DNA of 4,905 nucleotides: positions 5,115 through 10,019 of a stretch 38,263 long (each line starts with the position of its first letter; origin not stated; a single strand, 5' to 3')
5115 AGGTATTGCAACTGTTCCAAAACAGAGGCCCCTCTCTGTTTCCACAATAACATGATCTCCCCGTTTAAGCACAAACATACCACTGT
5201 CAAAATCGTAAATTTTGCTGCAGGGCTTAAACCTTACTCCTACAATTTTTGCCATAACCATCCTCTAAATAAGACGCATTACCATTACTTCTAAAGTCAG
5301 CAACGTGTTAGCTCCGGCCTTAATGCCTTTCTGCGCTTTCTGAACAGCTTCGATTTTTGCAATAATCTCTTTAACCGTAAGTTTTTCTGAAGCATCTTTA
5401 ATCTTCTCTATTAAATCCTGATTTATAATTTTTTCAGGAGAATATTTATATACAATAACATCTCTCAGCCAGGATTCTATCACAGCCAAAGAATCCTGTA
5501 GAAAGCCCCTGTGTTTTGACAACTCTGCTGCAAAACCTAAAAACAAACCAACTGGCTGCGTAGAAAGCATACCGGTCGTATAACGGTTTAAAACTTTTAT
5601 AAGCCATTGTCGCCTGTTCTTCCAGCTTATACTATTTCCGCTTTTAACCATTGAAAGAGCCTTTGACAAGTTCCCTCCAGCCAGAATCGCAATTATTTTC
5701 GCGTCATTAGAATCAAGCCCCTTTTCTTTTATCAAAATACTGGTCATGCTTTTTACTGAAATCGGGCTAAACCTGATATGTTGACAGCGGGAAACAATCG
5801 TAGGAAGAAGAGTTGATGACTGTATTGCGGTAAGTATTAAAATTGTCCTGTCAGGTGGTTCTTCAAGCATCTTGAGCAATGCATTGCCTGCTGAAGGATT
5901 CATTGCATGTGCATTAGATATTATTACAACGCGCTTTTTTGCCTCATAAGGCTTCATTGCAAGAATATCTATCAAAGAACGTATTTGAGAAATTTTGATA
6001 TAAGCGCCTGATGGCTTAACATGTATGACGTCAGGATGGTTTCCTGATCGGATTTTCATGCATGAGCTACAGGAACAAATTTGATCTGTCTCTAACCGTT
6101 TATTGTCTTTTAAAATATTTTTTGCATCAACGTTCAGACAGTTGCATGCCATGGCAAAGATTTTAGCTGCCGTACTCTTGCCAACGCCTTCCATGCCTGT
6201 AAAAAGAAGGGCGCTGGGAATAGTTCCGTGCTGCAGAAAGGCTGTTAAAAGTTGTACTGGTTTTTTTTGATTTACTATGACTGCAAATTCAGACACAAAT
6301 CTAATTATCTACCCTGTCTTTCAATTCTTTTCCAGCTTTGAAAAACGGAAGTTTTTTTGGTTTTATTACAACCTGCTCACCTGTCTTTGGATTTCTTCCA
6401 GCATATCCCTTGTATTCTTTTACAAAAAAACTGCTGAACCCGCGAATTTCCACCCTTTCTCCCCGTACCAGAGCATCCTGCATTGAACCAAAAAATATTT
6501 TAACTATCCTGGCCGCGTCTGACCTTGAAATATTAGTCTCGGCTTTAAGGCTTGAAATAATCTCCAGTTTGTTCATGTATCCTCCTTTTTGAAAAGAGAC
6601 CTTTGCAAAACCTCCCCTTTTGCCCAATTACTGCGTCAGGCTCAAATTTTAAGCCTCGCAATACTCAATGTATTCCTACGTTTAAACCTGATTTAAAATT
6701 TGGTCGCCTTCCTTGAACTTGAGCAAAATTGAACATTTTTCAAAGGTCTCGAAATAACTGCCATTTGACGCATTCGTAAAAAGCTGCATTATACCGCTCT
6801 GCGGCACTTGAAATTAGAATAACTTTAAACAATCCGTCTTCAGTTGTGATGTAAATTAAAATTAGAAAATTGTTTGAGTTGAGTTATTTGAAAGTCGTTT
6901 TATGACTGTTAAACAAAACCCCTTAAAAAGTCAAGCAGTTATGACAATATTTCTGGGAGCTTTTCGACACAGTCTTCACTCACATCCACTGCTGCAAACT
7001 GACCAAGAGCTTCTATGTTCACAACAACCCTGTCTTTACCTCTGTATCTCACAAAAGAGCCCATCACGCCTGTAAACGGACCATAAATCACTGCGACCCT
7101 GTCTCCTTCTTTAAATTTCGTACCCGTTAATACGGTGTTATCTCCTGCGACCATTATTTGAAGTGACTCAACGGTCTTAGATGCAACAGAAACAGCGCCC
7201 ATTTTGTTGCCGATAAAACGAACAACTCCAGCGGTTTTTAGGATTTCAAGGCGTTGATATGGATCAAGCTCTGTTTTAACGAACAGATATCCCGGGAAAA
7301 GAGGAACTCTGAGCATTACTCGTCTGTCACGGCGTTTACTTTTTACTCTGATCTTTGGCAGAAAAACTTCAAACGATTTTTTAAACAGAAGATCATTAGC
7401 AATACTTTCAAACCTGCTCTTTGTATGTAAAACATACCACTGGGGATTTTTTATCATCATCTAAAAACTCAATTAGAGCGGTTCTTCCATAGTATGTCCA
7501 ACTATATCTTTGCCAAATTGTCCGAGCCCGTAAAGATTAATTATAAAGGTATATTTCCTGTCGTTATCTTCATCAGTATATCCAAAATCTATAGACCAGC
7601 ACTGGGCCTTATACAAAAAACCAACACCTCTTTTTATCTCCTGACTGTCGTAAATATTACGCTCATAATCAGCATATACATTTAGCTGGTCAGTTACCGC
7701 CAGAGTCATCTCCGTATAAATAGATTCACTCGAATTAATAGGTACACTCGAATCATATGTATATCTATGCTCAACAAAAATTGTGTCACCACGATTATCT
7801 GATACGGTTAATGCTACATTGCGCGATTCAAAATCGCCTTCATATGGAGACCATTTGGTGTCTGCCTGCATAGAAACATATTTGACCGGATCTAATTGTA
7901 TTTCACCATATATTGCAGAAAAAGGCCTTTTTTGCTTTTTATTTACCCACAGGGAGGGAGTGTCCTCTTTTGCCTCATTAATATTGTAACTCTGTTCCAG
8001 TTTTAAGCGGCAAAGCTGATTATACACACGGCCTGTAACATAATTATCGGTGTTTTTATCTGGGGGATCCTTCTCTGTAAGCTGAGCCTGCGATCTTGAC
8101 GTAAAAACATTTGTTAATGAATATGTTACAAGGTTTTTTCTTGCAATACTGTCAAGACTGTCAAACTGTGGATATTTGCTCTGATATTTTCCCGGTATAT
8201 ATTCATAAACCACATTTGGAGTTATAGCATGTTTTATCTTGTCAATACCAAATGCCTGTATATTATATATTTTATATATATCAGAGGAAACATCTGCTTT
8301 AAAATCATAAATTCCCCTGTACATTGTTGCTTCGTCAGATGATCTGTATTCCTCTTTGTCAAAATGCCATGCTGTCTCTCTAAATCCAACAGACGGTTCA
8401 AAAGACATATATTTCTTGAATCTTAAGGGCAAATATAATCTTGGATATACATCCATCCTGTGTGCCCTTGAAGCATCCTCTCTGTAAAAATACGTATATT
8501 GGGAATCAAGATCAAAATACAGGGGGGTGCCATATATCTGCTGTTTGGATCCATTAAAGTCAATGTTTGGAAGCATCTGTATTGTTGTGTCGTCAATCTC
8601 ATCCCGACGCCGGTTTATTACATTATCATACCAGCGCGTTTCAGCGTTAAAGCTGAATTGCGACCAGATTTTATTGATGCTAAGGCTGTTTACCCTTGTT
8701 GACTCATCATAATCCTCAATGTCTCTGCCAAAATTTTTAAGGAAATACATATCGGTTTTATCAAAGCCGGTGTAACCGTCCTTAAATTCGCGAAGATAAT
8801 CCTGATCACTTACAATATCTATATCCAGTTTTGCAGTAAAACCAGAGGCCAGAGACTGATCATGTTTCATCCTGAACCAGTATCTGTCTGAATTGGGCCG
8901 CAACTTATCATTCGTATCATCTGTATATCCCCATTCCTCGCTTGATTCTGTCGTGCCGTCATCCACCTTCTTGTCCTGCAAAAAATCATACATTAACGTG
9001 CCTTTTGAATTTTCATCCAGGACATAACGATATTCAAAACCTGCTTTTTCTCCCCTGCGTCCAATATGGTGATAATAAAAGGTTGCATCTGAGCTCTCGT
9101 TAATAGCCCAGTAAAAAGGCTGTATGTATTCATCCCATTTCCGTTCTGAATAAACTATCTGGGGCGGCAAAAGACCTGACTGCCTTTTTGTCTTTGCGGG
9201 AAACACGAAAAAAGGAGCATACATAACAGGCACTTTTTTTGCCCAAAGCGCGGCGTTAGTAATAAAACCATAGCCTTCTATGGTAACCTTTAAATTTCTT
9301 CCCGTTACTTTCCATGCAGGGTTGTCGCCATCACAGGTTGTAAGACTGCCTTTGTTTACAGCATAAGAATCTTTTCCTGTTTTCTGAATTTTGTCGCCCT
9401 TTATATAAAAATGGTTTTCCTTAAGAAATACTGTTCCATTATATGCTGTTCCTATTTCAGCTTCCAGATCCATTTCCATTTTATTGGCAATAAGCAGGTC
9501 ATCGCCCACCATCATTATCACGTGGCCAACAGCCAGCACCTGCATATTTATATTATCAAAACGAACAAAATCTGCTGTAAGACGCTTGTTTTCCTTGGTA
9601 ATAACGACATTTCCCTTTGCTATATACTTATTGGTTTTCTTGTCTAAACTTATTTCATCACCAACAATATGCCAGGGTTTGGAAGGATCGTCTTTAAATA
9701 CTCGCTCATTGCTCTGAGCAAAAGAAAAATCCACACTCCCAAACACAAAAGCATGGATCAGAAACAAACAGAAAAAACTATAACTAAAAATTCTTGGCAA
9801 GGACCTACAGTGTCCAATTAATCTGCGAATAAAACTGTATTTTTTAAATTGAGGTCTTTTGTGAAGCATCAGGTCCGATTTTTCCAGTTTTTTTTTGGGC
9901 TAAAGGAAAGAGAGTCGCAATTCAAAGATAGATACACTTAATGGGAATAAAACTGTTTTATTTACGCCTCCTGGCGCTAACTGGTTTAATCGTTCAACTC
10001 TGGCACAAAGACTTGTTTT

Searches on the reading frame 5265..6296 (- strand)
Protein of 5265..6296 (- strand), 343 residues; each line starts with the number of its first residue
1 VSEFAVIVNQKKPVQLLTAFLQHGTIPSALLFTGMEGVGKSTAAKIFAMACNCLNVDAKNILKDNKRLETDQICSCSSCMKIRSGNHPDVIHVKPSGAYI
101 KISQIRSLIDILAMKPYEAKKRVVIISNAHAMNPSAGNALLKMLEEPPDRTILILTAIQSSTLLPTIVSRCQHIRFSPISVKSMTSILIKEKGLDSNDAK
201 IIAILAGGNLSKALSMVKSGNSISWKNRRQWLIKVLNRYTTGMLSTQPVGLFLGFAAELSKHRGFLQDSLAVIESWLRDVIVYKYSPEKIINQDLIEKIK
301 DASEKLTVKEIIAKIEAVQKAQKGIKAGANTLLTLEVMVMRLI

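Call 30: search_protein_families(library=pfam, proteins=[window:5265-6296:-])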
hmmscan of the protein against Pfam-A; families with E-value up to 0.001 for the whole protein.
window:5265-6296:- (343 aa): 3 families
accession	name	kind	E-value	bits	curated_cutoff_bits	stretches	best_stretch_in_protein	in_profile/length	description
PF13177.12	DNA_pol3_delta2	-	4.1e-49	167.1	27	1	10-179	2-160/161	DNA polymerase III, delta subunit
PF00004.35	AAA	-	6.9e-08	33.4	21.2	1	30-177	1-129/131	ATPase family associated with various cellular activities (AAA)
PF09115.15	DNApol3-delta_C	-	2.7e-06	28.2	21.7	1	266-340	37-113/117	DNA polymerase III, delta subunit, C terminal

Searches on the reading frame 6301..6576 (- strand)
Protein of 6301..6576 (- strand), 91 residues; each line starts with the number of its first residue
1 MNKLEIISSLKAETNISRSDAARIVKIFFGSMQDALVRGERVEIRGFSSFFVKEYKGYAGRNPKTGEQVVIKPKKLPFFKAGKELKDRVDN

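Call 30: search_protein_families(library=pfam, proteins=[window:6301-6576:-])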
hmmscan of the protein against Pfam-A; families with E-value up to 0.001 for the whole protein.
window:6301-6576:- (91 aa): 1 family
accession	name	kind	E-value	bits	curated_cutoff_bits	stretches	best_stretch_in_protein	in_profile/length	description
PF00216.26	Bac_DNA_binding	-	3.7e-29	101.3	22.4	1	1-89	1-89/90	Bacterial DNA-binding protein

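Call 47: find_encoding_contigs(protein=window:6301-6576:-, flank=3000, max_places=10)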
Protein window:6301-6576:- (91 aa): 23 contigs read that carry it; 10 places shown.
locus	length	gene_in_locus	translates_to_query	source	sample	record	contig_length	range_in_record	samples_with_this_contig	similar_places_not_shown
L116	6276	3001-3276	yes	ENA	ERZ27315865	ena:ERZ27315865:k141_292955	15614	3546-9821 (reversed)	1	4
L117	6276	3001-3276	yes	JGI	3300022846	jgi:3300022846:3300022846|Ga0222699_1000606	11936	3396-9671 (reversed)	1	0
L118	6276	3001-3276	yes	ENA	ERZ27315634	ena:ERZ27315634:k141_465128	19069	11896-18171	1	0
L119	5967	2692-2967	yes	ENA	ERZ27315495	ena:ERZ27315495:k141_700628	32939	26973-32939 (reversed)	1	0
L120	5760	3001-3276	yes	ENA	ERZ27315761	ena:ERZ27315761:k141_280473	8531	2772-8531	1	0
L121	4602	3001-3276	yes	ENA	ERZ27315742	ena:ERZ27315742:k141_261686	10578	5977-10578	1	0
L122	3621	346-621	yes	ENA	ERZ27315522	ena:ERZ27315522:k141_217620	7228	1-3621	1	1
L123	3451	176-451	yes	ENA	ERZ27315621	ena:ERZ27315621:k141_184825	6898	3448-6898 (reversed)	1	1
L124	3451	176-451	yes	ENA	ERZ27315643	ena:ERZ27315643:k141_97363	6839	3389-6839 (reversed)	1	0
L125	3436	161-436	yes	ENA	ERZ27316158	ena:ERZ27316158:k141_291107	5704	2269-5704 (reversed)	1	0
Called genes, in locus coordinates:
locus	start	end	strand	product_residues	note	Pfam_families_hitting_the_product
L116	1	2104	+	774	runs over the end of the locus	PF03968:LptD_N (weak), PF19838:LptD_2, PF04453:LptD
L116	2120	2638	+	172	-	PF02357:NusG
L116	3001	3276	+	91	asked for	PF00216:Bac_DNA_binding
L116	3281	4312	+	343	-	PF13177:DNA_pol3_delta2, PF00004:AAA, PF09115:DNApol3-delta_C (weak)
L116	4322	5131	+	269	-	PF04468:PSP1, PF28472:PSP1_3rd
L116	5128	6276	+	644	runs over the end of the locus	PF00133:tRNA-synt_1, PF01406:tRNA-synt_1e, PF09334:tRNA-synt_1g, PF00133:tRNA-synt_1, PF19303:Anticodon_3, PF01588:tRNA_bind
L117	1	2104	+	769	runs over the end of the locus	PF03968:LptD_N (weak), PF19838:LptD_2, PF04453:LptD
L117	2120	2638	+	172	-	PF02357:NusG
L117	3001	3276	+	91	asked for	PF00216:Bac_DNA_binding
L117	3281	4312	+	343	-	PF13177:DNA_pol3_delta2, PF00004:AAA, PF09115:DNApol3-delta_C (weak)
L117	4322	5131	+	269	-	PF04468:PSP1, PF28472:PSP1_3rd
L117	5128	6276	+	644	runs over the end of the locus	PF00133:tRNA-synt_1, PF01406:tRNA-synt_1e, PF09334:tRNA-synt_1g, PF00133:tRNA-synt_1, PF19303:Anticodon_3, PF01588:tRNA_bind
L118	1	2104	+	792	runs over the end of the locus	PF03968:LptD_N (weak), PF19838:LptD_2, PF04453:LptD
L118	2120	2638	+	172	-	PF02357:NusG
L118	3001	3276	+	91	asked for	PF00216:Bac_DNA_binding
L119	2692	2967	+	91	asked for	PF00216:Bac_DNA_binding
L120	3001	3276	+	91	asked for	PF00216:Bac_DNA_binding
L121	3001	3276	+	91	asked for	PF00216:Bac_DNA_binding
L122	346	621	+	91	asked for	PF00216:Bac_DNA_binding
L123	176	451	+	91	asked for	PF00216:Bac_DNA_binding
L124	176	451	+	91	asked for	PF00216:Bac_DNA_binding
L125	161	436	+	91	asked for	PF00216:Bac_DNA_binding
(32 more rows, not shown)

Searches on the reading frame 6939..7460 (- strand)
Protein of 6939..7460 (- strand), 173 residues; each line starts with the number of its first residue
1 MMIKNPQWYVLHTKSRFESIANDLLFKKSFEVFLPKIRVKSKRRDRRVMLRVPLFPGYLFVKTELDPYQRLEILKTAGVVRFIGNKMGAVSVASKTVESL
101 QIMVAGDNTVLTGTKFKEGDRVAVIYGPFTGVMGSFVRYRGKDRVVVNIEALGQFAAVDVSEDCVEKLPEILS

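Call 30: search_protein_families(library=pfam, proteins=[window:6939-7460:-])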
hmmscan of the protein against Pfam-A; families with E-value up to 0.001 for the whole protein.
window:6939-7460:- (173 aa): 1 family
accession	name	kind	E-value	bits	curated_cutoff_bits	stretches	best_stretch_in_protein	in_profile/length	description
PF02357.24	NusG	-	4.3e-20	72.5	22.2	1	7-100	2-92/93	Transcription termination factor nusG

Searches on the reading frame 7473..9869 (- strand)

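Call 37: search_protein_families(library=pfam, proteins=[window:7473-9869:-])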
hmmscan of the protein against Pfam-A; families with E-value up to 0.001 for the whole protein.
window:7473-9869:- (798 aa): 3 families
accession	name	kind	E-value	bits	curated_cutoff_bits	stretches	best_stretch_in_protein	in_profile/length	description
PF04453.20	LptD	-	3.8e-38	132.2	22.4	1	328-730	2-373/384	LPS transport system D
PF19838.5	LptD_2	-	6e-12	45.4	22.5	1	206-583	6-374/464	LptD protein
PF03968.19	LptD_N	-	6.6e-07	30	20.4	1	67-196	1-108/113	LptA/(LptD N-terminal domain) LPS transport protein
